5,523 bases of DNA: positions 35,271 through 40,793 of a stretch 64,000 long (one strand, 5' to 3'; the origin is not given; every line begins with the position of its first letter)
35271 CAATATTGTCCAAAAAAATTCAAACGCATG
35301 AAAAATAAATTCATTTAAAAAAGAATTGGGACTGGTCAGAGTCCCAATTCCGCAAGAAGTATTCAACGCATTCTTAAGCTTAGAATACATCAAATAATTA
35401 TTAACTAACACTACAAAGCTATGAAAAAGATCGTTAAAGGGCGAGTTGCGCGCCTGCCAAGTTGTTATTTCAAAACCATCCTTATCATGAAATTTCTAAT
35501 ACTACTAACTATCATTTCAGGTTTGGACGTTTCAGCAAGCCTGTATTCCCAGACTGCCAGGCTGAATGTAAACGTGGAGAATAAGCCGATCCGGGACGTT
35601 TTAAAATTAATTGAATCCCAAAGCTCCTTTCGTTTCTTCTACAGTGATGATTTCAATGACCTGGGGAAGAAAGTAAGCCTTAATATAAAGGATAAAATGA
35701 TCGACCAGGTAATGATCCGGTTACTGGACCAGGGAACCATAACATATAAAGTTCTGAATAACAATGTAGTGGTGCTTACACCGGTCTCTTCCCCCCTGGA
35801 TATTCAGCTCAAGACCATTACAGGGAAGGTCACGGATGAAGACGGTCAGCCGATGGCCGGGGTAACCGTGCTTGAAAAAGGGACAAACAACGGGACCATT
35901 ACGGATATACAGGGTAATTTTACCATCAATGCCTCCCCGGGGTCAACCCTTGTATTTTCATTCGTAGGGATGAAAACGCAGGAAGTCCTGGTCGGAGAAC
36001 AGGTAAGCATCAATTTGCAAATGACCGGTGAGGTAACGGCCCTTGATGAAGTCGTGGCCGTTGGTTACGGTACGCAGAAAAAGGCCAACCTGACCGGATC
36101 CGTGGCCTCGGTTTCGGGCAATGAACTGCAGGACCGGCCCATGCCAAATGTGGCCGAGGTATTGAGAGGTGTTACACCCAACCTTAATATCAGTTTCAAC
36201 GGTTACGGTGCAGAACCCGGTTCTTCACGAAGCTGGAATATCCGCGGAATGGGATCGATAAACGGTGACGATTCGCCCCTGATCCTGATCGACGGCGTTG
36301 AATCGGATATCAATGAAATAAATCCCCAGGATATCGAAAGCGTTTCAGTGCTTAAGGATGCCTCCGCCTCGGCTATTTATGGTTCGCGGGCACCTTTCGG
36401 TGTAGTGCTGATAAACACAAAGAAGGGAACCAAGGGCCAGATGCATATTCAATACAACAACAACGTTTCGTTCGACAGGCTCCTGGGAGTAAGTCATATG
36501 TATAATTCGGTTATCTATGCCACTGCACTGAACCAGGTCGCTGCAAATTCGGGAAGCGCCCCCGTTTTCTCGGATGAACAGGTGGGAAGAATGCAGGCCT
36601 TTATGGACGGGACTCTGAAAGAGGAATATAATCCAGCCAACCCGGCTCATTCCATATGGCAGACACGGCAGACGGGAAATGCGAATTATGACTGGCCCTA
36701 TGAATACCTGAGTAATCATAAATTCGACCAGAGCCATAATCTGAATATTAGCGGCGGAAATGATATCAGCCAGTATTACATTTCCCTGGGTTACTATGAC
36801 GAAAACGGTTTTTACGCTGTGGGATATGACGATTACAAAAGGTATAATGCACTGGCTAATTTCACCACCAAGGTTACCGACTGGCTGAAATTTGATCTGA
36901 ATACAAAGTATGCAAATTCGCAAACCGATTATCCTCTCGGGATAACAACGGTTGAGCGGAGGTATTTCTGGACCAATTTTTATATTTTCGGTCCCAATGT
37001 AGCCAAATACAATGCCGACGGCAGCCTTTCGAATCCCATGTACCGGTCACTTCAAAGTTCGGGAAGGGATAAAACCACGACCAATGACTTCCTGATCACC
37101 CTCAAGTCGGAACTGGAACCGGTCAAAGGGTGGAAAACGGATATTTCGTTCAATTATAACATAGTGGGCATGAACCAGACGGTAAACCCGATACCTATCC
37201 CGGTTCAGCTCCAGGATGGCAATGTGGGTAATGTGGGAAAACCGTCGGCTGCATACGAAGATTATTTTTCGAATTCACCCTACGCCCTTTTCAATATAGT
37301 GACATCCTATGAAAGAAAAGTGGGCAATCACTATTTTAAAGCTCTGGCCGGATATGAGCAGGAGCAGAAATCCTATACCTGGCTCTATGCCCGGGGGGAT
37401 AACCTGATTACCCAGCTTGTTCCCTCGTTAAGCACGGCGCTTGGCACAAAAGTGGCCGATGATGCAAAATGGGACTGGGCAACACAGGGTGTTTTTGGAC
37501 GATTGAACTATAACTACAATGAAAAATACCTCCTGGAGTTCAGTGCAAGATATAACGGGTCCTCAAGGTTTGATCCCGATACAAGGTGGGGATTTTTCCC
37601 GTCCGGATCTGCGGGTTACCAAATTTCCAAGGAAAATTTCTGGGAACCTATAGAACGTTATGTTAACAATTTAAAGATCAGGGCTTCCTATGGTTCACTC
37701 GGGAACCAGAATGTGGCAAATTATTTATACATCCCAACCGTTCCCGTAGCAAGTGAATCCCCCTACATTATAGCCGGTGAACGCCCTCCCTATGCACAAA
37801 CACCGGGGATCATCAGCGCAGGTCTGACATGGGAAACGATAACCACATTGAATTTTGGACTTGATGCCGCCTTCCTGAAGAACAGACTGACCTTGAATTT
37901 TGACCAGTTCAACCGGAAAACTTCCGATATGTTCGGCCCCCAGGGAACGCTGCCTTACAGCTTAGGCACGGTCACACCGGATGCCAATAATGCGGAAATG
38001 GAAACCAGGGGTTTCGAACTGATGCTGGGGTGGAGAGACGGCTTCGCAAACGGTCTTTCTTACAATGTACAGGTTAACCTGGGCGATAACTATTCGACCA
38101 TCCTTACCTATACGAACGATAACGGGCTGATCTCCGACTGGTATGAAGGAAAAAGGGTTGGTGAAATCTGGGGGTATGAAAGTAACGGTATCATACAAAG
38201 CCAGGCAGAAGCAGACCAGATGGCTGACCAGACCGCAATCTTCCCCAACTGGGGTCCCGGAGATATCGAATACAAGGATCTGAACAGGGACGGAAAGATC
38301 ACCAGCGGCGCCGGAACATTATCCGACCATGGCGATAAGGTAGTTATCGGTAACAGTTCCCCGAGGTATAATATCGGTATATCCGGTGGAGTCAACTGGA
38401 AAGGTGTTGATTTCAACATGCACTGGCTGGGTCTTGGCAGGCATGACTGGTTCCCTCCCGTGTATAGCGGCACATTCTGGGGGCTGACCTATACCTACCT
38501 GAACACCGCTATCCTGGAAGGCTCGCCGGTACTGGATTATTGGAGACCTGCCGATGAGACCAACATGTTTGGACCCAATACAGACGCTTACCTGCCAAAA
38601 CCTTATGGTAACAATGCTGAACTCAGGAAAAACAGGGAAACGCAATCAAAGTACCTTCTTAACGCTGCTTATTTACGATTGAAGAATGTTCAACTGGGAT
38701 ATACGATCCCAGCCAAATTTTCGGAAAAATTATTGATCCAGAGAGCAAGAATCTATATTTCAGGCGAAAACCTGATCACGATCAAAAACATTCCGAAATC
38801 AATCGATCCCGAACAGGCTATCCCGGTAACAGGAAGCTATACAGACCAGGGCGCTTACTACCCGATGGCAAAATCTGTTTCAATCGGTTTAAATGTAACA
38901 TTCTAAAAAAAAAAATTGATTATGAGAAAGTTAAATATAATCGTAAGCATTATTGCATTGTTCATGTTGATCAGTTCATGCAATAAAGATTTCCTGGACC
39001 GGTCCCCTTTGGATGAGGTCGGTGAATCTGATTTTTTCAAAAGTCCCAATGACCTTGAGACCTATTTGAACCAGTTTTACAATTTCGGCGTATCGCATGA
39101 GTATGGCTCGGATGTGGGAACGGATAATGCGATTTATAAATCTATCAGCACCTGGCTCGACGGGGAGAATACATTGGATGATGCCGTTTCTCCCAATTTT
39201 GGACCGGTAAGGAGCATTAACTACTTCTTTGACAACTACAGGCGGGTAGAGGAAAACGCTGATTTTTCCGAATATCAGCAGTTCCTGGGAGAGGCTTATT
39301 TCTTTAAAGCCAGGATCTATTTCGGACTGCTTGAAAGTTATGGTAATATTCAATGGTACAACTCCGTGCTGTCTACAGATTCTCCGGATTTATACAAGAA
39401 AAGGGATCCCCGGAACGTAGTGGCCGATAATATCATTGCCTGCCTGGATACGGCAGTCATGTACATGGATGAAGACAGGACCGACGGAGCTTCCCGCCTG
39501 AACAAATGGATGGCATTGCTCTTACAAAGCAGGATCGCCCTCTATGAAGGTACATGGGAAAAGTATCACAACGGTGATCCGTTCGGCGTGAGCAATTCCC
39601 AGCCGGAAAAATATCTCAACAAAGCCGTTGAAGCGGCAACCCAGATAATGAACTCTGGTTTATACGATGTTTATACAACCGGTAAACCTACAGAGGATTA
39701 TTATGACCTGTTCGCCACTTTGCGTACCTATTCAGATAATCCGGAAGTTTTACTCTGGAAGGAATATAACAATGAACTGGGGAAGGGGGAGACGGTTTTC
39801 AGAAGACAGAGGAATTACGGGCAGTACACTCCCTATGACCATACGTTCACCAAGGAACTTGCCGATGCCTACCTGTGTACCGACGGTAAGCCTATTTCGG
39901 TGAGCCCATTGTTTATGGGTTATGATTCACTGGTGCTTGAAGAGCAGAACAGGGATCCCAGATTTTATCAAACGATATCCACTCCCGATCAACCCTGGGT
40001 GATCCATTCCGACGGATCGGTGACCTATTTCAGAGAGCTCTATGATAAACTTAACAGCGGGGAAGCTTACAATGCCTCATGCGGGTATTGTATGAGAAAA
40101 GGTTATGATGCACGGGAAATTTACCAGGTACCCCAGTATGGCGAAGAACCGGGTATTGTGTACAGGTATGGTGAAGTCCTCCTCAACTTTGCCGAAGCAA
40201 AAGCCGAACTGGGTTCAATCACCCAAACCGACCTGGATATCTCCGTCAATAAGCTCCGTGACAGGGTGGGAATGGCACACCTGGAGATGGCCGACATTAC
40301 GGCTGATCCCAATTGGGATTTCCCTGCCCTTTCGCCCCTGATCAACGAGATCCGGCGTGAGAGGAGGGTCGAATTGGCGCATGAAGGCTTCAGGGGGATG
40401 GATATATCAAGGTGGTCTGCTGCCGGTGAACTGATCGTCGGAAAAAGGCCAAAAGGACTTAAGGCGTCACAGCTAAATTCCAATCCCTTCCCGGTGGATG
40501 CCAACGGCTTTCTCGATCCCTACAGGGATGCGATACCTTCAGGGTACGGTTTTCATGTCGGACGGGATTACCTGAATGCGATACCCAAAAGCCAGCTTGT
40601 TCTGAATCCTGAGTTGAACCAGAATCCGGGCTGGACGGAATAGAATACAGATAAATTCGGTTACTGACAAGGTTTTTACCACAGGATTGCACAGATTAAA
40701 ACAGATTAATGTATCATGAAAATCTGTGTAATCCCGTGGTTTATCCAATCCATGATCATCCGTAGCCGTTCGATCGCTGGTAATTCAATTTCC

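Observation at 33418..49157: PUL 2 has full trans-envelope signalling and SusC/D but no recognisable classical glycoside hydrolase; its enzymes are oxidoreductases, an esterase, an exported nitrilase-type amidase and a PHP-type metallohydrolase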

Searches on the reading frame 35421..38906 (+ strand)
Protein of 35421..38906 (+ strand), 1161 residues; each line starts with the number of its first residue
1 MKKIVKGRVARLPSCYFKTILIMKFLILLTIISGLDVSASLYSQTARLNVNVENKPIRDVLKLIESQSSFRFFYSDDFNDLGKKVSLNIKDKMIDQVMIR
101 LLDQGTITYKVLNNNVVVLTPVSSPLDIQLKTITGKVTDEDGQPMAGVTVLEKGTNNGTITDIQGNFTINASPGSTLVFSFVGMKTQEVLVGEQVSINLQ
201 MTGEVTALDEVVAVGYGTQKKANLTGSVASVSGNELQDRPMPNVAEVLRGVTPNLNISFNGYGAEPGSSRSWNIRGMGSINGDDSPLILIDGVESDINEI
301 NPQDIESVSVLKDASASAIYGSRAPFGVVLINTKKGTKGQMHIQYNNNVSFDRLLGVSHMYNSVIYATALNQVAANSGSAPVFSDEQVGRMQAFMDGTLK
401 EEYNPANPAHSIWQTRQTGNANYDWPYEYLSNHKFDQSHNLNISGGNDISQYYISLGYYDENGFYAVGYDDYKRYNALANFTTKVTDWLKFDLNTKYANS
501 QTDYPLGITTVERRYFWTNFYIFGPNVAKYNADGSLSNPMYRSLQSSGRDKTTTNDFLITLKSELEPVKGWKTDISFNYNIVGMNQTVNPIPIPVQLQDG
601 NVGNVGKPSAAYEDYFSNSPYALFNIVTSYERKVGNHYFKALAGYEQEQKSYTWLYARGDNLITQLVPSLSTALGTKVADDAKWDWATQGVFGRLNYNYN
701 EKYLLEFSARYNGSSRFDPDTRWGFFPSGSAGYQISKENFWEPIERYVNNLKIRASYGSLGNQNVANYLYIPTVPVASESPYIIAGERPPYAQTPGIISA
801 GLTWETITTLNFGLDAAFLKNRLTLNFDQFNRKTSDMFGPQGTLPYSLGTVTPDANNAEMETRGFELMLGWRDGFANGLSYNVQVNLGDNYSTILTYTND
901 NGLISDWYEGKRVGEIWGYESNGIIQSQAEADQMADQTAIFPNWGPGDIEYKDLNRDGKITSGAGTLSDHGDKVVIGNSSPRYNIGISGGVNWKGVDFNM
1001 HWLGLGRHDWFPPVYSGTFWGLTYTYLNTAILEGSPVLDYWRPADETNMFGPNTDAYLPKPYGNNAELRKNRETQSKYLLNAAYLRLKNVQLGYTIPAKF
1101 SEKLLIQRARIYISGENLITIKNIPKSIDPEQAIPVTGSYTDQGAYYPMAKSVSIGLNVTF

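Call 3: search_protein_families(library=pfam, proteins=[window:35421-38906:+], max_evalue=0.01)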
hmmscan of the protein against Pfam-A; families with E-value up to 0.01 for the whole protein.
window:35421-38906:+ (1161 aa): 6 families
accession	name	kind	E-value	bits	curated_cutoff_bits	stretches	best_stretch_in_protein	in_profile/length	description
PF07715.20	Plug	-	2e-21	76.9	23.9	1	221-328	2-107/107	TonB-dependent Receptor Plug Domain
PF13715.12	CarbopepD_reg_2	-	8.8e-18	64.6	32.2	1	133-212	1-87/88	CarboxypepD_reg-like domain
PF00593.30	TonB_dep_Rec_b-barrel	-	4.1e-12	47.1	27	1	515-1118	22-436/436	TonB dependent receptor-like, beta-barrel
PF13620.12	CarboxypepD_reg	-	5.6e-10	39.9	32.3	1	132-201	1-81/82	Carboxypeptidase regulatory-like domain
PF07660.19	STN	-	5.3e-05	23.4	28.4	1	72-121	3-51/52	Secretin and TonB N terminus short domain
PF15976.11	CooC_C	-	0.00026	21.4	29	1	129-177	15-61/93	CS1-pili formation C-terminal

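Call 4: search_protein_families(library=ncbifam, proteins=[window:35421-38906:+], max_evalue=0.01)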
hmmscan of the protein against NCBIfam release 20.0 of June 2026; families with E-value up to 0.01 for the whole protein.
window:35421-38906:+ (1161 aa): 3 families
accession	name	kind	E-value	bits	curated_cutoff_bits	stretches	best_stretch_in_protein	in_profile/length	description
TIGR04056.1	OMP_RagA_SusC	subfamily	6.4e-263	875.5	368.25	1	131-1161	1-981/981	SusC/RagA family TonB-linked outer membrane protein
TIGR04057.1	SusC_RagA_signa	signature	1.7e-15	56.5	46.2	1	304-334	1-31/31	SusC/RagA subfamily TonB-dependent outer membrane receptor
NF053692.1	BamP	equivalog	6.1e-06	25.8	230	1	131-214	25-111/251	BamP family beta-barrel-assembly machinery protein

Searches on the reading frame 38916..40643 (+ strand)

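Call 3: search_protein_families(library=pfam, proteins=[window:38916-40643:+], max_evalue=0.01)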
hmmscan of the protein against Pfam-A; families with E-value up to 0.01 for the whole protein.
window:38916-40643:+ (575 aa): 2 families
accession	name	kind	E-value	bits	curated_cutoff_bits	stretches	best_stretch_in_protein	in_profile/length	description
PF07980.17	SusD_RagB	-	2e-46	159.4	23.1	1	294-573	18-297/297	SusD family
PF14322.12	SusD-like_3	-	2.5e-09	38.1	27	1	25-209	1-191/191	Starch-binding associating with outer membrane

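Call 4: search_protein_families(library=ncbifam, proteins=[window:38916-40643:+], max_evalue=0.01)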
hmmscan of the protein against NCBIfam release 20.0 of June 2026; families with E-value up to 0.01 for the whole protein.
window:38916-40643:+ (575 aa): 1 family
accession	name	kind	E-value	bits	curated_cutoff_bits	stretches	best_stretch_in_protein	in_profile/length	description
NF033072.0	NanU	exception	1.6e-06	27.5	425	1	26-161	22-172/521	SusD family outer membrane lipoprotein NanU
